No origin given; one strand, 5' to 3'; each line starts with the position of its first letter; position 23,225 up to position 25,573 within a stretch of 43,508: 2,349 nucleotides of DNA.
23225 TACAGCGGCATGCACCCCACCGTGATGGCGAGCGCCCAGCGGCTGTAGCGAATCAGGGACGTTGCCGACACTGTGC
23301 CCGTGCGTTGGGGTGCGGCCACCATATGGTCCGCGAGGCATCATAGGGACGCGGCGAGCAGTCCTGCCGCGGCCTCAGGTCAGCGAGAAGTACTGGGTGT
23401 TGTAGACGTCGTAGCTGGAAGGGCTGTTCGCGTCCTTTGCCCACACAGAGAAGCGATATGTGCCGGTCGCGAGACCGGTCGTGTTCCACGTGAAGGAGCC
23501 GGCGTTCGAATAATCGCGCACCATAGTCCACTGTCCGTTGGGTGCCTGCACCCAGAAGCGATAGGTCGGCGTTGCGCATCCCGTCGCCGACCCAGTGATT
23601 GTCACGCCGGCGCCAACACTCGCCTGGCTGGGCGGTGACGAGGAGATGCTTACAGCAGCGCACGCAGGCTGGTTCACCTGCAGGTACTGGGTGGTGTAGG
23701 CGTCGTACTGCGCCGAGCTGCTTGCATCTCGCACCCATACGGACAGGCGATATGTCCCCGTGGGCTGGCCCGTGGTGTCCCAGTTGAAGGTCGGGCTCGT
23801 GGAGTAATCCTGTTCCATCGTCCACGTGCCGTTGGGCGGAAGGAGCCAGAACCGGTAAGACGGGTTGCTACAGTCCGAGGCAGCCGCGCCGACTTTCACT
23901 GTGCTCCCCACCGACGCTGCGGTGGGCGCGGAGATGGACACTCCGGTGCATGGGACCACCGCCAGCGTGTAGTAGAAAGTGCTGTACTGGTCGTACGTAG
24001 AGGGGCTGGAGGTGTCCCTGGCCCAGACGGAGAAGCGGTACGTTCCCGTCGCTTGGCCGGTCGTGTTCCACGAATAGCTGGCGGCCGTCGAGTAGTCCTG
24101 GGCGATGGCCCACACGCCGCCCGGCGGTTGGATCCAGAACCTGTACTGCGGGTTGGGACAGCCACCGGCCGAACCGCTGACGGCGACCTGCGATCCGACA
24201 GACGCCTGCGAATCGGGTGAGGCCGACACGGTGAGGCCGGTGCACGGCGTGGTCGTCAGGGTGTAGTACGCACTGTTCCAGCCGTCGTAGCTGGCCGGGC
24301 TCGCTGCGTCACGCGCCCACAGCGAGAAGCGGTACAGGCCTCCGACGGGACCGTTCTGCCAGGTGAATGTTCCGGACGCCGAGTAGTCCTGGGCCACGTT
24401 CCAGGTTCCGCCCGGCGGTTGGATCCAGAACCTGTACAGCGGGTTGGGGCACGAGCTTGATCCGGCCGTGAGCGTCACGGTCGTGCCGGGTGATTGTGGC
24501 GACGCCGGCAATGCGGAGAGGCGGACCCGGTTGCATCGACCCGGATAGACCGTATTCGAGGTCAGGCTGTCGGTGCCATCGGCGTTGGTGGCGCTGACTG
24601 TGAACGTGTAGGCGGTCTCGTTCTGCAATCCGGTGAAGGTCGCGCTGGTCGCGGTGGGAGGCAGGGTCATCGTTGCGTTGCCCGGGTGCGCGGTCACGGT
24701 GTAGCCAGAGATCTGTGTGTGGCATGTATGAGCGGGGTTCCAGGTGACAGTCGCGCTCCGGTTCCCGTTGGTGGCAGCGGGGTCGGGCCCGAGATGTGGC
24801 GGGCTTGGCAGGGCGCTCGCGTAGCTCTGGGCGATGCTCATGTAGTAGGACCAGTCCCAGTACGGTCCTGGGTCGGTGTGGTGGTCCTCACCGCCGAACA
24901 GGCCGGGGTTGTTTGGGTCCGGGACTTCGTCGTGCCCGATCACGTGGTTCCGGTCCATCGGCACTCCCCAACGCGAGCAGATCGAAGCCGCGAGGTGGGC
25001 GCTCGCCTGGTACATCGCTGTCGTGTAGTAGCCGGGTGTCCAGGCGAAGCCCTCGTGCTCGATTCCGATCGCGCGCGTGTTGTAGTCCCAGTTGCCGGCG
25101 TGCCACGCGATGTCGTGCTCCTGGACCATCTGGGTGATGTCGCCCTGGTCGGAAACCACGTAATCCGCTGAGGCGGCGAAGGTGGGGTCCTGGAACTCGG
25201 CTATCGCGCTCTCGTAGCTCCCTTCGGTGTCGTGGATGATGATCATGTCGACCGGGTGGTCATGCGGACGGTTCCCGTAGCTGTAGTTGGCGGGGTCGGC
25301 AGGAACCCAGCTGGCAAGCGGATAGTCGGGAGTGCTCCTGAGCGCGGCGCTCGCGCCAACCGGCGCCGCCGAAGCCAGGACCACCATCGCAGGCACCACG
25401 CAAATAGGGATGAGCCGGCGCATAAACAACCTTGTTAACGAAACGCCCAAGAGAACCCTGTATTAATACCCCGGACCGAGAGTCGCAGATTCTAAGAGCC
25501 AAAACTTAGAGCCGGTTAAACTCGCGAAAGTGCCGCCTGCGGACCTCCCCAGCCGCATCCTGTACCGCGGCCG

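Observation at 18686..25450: Surface-enzyme genes sharing a ~95-aa two-Cys triple-tyrosine repeat, wrapped around a Wzy_C gene and leading into a glycan operon: candidate undescribed wall-glycan anchoring module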

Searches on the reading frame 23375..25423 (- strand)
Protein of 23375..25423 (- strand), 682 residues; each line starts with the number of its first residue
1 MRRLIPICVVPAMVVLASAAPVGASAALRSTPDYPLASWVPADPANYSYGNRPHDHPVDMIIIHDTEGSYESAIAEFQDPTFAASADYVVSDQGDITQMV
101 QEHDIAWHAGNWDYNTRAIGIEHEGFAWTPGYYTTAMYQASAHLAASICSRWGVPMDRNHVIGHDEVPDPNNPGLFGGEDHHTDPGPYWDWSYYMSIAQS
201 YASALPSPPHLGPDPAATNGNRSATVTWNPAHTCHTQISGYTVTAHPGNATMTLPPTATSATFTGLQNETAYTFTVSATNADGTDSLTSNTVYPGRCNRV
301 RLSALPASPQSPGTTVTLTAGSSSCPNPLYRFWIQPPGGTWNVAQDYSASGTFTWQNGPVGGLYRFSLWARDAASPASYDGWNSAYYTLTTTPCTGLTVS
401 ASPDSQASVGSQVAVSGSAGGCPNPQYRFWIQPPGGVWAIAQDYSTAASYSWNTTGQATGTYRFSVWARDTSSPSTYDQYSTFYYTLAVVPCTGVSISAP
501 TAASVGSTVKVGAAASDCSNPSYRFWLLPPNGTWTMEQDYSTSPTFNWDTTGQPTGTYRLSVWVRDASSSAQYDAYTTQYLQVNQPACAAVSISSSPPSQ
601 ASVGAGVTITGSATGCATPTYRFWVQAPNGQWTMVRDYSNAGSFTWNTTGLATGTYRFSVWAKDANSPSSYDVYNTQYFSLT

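Call 9: search_protein_families(library=pfam, proteins=[window:23375-25423:-], max_evalue=1)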
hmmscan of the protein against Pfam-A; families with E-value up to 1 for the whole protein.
window:23375-25423:- (682 aa): 10 families
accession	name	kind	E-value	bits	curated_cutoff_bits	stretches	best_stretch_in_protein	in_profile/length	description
PF01510.30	Amidase_2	-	4e-32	111.7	26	1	56-187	3-131/131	N-acetylmuramoyl-L-alanine amidase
PF07495.19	Y_Y_Y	-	1.2e-24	86.4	26.6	4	620-674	9-58/65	Y_Y_Y domain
PF00041.27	fn3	-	6.1e-12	46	25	1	218-285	10-75/84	Fibronectin type III domain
PF25369.1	SH3_VIII-1_N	-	1.4e-07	31.2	27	1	622-641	2-21/45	Myosin-1-like, N-terminal SH3 domain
PF16775.10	ZoocinA_TRD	-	0.0027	18.3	27.4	0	531-554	13-36/106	Target recognition domain of lytic exoenzyme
PF23265.1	Ig-like_KY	-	0.014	16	27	0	457-481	88-112/129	KY-like, immunoglobulin-like domain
PF23619.1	Ig_VWA7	-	0.093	13.4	27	0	568-619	38-90/104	VWA7 Ig-like domain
PF21337.3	Peptidase_M17_N_1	-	0.12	12.9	27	0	625-665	69-109/118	M17 aminopeptidase, N-terminal domain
PF22352.2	K319L-like_PKD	-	0.14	12.6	27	1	236-289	26-79/84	K319L-like, PKD domain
PF25275.1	Golvesin_C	-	0.65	10.5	31.6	1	535-580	32-77/132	Golvesin C-terminal domain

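Call 10: search_protein_families(library=ncbifam, proteins=[window:23375-25423:-], max_evalue=1)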
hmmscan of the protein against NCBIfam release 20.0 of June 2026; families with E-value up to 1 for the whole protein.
window:23375-25423:- (682 aa): 2 families
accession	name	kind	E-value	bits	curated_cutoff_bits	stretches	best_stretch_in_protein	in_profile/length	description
NF010681.0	PRK14081.1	equivalog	1e-21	76.8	842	1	307-679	299-664/667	triple tyrosine motif-containing protein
NF008758.0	PRK11789.1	equivalog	8.8e-13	48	143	1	83-199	75-183/190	1,6-anhydro-N-acetylmuramyl-L-alanine amidase AmpD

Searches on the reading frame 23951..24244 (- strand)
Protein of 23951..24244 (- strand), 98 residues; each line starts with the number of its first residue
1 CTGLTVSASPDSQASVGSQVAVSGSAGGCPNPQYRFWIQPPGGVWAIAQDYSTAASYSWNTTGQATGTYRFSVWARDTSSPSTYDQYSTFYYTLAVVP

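Call 17: search_solved_structures(query=A1, max_evalue=1, show_alignments=2)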
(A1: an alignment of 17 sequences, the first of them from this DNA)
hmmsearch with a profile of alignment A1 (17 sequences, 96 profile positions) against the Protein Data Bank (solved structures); distinct sequences matched with E-value up to 1: 36.
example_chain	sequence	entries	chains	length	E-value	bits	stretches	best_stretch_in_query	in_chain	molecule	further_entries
9c7w_A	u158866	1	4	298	0.03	17.4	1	7-54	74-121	ORF1ab polyprotein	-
9pam_A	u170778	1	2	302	0.032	17.4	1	7-54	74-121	3C-like proteinase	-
9pae_A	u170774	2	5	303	0.032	17.4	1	7-54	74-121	3C-like proteinase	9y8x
9uos_A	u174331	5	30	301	0.052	16.7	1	1-52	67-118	3C-like protease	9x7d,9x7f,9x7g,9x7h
8e7c_A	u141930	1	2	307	0.054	16.7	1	1-52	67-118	Main Protease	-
7wku_A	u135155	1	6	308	0.054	16.6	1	1-52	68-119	Peptidase C30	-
9wav_A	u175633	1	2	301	0.054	16.6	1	1-54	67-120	Munia coronavirus HKU13 Main Proteinase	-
7jv2_L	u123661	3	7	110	0.085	16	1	5-62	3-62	S2H13 Fab light chain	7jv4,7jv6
6jij_B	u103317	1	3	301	0.096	15.8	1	6-53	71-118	Replicative polyprotein 1ab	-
9e3l_J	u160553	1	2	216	0.1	15.7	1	6-63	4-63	PERT-169 LC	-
12vr_A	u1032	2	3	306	0.12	15.6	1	15-56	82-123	3C-like proteinase nsp5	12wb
8cxa_A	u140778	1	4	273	0.21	14.8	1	13-53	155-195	3-oxoacyl-[acyl-carrier-protein] reductase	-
9ira_A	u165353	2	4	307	0.23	14.6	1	8-75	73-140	3C-like proteinase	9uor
9d7z_J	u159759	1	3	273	0.28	14.4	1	14-79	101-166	Ig-like domain-containing protein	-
7bwh_A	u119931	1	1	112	0.32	14.2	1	47-93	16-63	Cytochrome b5 heme-binding domain-containing protein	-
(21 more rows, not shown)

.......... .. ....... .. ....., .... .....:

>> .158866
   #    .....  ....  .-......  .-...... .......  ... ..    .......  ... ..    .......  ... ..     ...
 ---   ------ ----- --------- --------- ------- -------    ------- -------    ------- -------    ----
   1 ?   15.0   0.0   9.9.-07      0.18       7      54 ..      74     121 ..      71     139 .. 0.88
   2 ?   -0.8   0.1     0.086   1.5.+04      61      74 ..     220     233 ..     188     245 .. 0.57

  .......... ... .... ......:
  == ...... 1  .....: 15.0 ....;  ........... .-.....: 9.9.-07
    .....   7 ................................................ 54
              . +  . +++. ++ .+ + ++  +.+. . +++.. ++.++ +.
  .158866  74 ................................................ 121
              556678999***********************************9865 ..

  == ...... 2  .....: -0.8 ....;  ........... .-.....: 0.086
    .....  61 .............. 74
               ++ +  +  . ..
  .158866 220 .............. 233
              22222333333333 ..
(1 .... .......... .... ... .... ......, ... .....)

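Call 25: find_related_loci(query=A2, collection=genome_contigs, flank=10000)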
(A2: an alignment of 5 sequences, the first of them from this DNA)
Query A2 (98 aa) in genome_contigs; peptide patterns used: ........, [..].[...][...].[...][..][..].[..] (x = any residue, [..] = any of these).
78 stretches matched a pattern; 33 encode a relative of the query (tblastn E <= 1e-3); 32 distinct loci.
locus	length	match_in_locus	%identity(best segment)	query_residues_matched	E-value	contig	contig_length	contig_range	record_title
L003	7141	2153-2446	57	1-98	4e-35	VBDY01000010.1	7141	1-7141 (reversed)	MAG: Chloroflexi bacterium isolate CF_12 14_0929_12_20cm_scaffold_20804, whole genome shotgun sequence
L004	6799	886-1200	51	1-98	8e-34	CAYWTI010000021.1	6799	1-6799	MAG TPA_asm: uncultured Actinomycetes bacterium isolate binchicken_co279_40 genome assembly, contig: k141_2802200, whole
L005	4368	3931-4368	54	1-98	1e-33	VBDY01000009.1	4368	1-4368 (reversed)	MAG: Chloroflexi bacterium isolate CF_12 14_0929_12_20cm_scaffold_20519, whole genome shotgun sequence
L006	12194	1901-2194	49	1-98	3e-31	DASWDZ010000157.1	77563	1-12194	MAG TPA_asm: Candidatus Dormiibacterota bacterium isolate SMAG_U2749 k141_119081, whole genome shotgun sequence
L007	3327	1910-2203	47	1-98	3e-30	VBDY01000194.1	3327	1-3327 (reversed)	MAG: Chloroflexi bacterium isolate CF_12 14_0929_12_20cm_scaffold_38036, whole genome shotgun sequence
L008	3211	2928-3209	56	1-94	8e-30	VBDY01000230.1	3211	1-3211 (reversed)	MAG: Chloroflexi bacterium isolate CF_12 14_0929_12_20cm_scaffold_110763, whole genome shotgun sequence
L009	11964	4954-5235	53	1-94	8e-30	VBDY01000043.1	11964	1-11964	MAG: Chloroflexi bacterium isolate CF_12 14_0929_12_20cm_scaffold_3432, whole genome shotgun sequence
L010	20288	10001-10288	56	1-94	2e-28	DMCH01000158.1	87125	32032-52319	MAG TPA_asm: Chloroflexi bacterium isolate UBA10874 contig_51, whole genome shotgun sequence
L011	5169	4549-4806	56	1-87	1e-28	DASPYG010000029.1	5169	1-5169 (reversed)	MAG TPA_asm: Candidatus Nitrosopolaris sp. isolate SMAG_U11587 k141_1239316, whole genome shotgun sequence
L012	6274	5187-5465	51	1-94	6e-27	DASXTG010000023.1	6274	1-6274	MAG TPA_asm: Candidatus Dormiibacterota bacterium isolate SMAG_U4686 k141_435912, whole genome shotgun sequence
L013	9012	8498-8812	46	1-98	1e-26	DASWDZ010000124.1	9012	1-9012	MAG TPA_asm: Candidatus Dormiibacterota bacterium isolate SMAG_U2749 k141_416200, whole genome shotgun sequence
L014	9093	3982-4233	56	1-83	4e-26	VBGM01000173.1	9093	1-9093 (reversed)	MAG: Chloroflexi bacterium isolate CF_78 14_1009_12_40cm_scaffold_19599_e:148.2, whole genome shotgun sequence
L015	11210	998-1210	61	17-87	4e-26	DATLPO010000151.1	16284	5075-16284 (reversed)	MAG TPA_asm: Candidatus Limnocylindria bacterium isolate SMAG_U13854 k141_2756195, whole genome shotgun sequence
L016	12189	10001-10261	49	1-87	5e-26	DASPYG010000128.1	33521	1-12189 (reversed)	MAG TPA_asm: Candidatus Nitrosopolaris sp. isolate SMAG_U11587 k141_1305206, whole genome shotgun sequence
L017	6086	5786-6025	53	1-80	1e-25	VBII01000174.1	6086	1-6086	MAG: Chloroflexi bacterium isolate CF_126 14_0903_13_30cm_scaffold_3140897, whole genome shotgun sequence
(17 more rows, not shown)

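Call 26: predict_structure(alignment_id=A1)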
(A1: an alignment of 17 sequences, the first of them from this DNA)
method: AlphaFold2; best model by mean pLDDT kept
length: 98 residues; sequences in the alignment: 17
mean_pLDDT: 95.9   pTM: 0.85
mean pLDDT of the five models: 95.9, 95.7, 95.4, 95.3, 93.7
residues with pLDDT >= 90: 93; 70-90: 4; 50-70: 1; < 50: 0
segments of 3 or more residues with pLDDT < 50: none
pLDDT, mean of each block of 10 residues (from residue 1): 96 93 97 98 97 97 96 98 96 88
secondary structure, 60 per line:
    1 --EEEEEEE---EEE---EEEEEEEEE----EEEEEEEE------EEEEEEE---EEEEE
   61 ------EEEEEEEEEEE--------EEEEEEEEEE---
elements in order: E3-9 E13-15 E19-27 E32-39 E46-52 E56-60 E67-77 E86-95

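Call 30: fold_search(model_id=the predicted structure, library=pdb)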
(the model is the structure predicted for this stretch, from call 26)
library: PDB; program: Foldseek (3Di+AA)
matches with E <= 10: 1994; with E <= 0.001: 0
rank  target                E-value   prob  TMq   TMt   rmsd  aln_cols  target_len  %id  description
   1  8jj1_E                3.6e-03  1.00  0.58  0.49   4.5       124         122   14  Cryo-EM structure of GluN1-2A NMDAR in complex with human Fab2G7 in two fab conformation (released 2024-06-05)
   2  8r40_A                3.6e-03  1.00  0.55  0.28   4.8       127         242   12  Crystal structure of diabody CR57 in complex with rabies virus protein G domain III (released 2024-11-06)
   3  9b9j_H                3.8e-03  1.00  0.66  0.56   4.2       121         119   12  Integrin alpha-5 beta-1 in complex with BIIG2 Fab (released 2025-02-05)
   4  8w90_F                4.7e-03  1.00  0.60  0.39   3.0        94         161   13  crystal structure of CD4-D1D2 with Nb457 (released 2024-09-04)
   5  9ubq_C                5.6e-03  1.00  0.55  0.48   5.1       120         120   12  HBsAg in complex with H020 Fab (released 2025-10-29)
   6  9b7x_H                5.6e-03  1.00  0.53  0.44   5.1       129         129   12  Fab3-7 in complex with the capsid of Adeno-associated virus type 9 (released 2025-04-02)
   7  9q7y_D                5.9e-03  1.00  0.57  0.49   4.8       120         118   11  Zymogen ADAM17- iRhom1 Cytoplasmic Deletion (365) Complex Bound by the MEDI3622 Fab (released 2026-04-01)
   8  6ieb_E                6.2e-03  1.00  0.58  0.36   4.8       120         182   11  Structure of RVFV Gn and human monoclonal antibody R15 (released 2019-04-10)
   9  6ewa_D                6.2e-03  1.00  0.57  0.37   4.2        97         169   16  Crystal structure of HLA-A2 in complex with LILRB1 (released 2018-11-07)
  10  6ieb_H                6.9e-03  1.00  0.58  0.32   4.8       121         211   11  Structure of RVFV Gn and human monoclonal antibody R15 (released 2019-04-10)
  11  1gc1_C                7.3e-03  1.00  0.58  0.35   3.2        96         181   14  HIV-1 GP120 CORE COMPLEXED WITH CD4 AND A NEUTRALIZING HUMAN ANTIBODY (released 1998-07-08)
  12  8trr_I                7.7e-03  1.00  0.60  0.36   3.5       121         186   13  T cell recognition of citrullinated vimentin peptide presented by HLA-DR4 (released 2024-07-31)
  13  8ulr_H                7.7e-03  1.00  0.58  0.50   4.8       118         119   11  Cryo-EM structure of the BG505 SOSIPv2 in complex with bNAb 05_B08 Fabs (released 2025-04-16)
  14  8eay_H                8.2e-03  1.00  0.49  0.42   5.6       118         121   14  HMPV F complex with 4I3 Fab (released 2023-08-16)
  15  5vcn_D                8.6e-03  1.00  0.59  0.32   4.7       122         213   11  THE CRYSTAL STRUCTURE OF DER P 1 ALLERGEN COMPLEXED WITH FAB FRAGMENT OF MAB 5H8 (released 2017-04-26)
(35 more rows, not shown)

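Call 33: search_protein_families(library=pfam, alignment_id=A3, max_evalue=0.00001)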
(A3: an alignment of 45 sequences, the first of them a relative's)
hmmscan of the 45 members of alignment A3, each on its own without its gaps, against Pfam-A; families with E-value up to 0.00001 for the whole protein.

A. member 1, L003:2-1324:+ (441 aa): 0 families

B. families by the number of members that match (of 45 scanned): 20 families
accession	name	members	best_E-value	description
PF00704.34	Glyco_hydro_18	12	2.2e-23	Glycosyl hydrolases family 18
PF00188.32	CAP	4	7.6e-09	Cysteine-rich secretory protein family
PF14870.12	PSII_BNR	3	6.6e-29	Photosynthesis system II assembly factor YCF48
PF00041.27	fn3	3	2.7e-15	Fibronectin type III domain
PF13360.13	PQQ_2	3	1.6e-11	Outer membrane protein assembly factor BamB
PF24684.1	Vgb_lyase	2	3.4e-101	Virginiamycin B lyase family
PF01510.30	Amidase_2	2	2.1e-33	N-acetylmuramoyl-L-alanine amidase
PF04185.19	Phosphoesterase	2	3.9e-29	Phosphoesterase family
PF15902.12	Sortilin-Vps10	2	2.7e-15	Sortilin, neurotensin receptor 3,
PF22701.2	Mala_s_1-like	2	5.5e-12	Mal s 1 allergenic protein-like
PF08450.18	SGL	2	1.5e-10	SMP-30/Gluconolactonase/LRE-like region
PF01436.27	NHL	2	3.5e-10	NHL repeat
PF01833.30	TIG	1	1.5e-14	IPT/TIG domain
PF25788.1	Ig_Rha78A_N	1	2e-12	Rha78A-like, N-terminal immunoglobulin domain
PF18370.7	RGI_lyase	1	1.4e-11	Rhamnogalacturonan I lyases beta-sheet domain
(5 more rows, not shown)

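Call 53: search_protein_families(library=pfam, alignment_id=A1, max_evalue=0.01)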
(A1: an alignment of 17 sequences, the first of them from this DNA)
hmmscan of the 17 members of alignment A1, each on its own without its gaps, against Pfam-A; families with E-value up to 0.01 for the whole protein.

A. member 1, seq(98 aa): 1 family
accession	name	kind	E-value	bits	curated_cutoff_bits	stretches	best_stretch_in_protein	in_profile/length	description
PF07495.19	Y_Y_Y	-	7.8e-07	29.3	26.6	1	31-88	7-59/65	Y_Y_Y domain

B. families by the number of members that match (of 17 scanned): 5 families
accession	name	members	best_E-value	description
PF07495.19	Y_Y_Y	11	6.6e-08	Y_Y_Y domain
PF25369.1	SH3_VIII-1_N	1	0.0015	Myosin-1-like, N-terminal SH3 domain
PF16640.11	Big_3_5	1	0.0049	Bacterial Ig-like domain (group 3)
PF05345.18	He_PIG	1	0.0053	Putative Ig domain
PF18079.6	AglB_L1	1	0.0097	Archaeal glycosylation protein B long peripheral domain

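Call 56: search_protein_representatives(alignment_id=A1)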
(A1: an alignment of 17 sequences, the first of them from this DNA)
Query: 17 sequences, 96 profile positions. Proteins with E-value up to 0.001 (for the whole library): 5322; up to 1e-10: 3123; up to 1e-30: 1244. The best 150 are listed.
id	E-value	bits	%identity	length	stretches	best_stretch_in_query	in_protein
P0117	4.3e-192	638.9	-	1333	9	1-95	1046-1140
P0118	1.4e-183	611.6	-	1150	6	1-87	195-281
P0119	4.1e-181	603.7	-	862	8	1-94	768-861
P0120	1.3e-178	595.6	-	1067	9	1-89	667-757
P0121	2.0e-177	591.8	-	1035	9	1-87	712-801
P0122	6.3e-166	555.0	-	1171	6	1-86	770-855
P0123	1.1e-158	531.9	-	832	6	1-94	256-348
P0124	3.6e-156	523.7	-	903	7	1-95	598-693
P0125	6.7e-152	510.0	-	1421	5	1-95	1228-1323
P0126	2.7e-149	501.7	-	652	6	1-95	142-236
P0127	2.8e-148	498.4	-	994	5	1-95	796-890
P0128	1.5e-147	496.1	-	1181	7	1-95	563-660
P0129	3.1e-145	488.7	-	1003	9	1-95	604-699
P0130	1.1e-144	487.0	-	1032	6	1-83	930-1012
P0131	3.4e-143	482.1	-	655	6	1-94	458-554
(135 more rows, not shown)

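Call 60: search_protein_families(library=pfam, alignment_id=A4, max_evalue=0.00001)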
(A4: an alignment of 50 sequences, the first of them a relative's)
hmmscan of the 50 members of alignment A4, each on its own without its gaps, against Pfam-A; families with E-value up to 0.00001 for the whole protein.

A. member 1, P0118 (1150 aa): 4 families
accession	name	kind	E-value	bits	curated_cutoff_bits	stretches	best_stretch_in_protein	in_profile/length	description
PF07495.19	Y_Y_Y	-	1.8e-35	121.1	26.6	0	431-486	7-57/65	Y_Y_Y domain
PF17957.7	Big_7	-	9.7e-09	36.2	24.1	0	408-473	6-70/70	Bacterial Ig domain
PF23265.1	Ig-like_KY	-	2.2e-07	31.5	27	0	464-485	88-109/129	KY-like, immunoglobulin-like domain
PF16640.11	Big_3_5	-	4.4e-06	27.6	35.5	0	509-575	2-67/88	Bacterial Ig-like domain (group 3)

B. families by the number of members that match (of 50 scanned): 62 families (the first 25 are shown)
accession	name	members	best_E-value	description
PF07495.19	Y_Y_Y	45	2.7e-59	Y_Y_Y domain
PF01833.30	TIG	5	3.7e-57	IPT/TIG domain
PF00041.27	fn3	5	2.5e-11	Fibronectin type III domain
PF24684.1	Vgb_lyase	4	2.8e-107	Virginiamycin B lyase family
PF01510.30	Amidase_2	4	1.2e-33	N-acetylmuramoyl-L-alanine amidase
PF00704.34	Glyco_hydro_18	4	2.2e-20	Glycosyl hydrolases family 18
PF23265.1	Ig-like_KY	4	5.1e-11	KY-like, immunoglobulin-like domain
PF00801.26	PKD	4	8.2e-11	PKD domain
PF05409.19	Peptidase_C30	4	2e-09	Coronavirus endopeptidase C30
PF17957.7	Big_7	4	9.7e-09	Bacterial Ig domain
PF25390.1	WD40_RLD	3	1.6e-121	RCC1-like domain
PF00415.24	RCC1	3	2.9e-89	Regulator of chromosome condensation (RCC1) repeat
PF13540.12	RCC1_2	3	4.5e-80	Regulator of chromosome condensation (RCC1) repeat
PF01520.23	Amidase_3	3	9.4e-47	N-acetylmuramoyl-L-alanine amidase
PF06832.18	BiPBP_C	3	2.4e-13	Penicillin-Binding Protein C-terminus Family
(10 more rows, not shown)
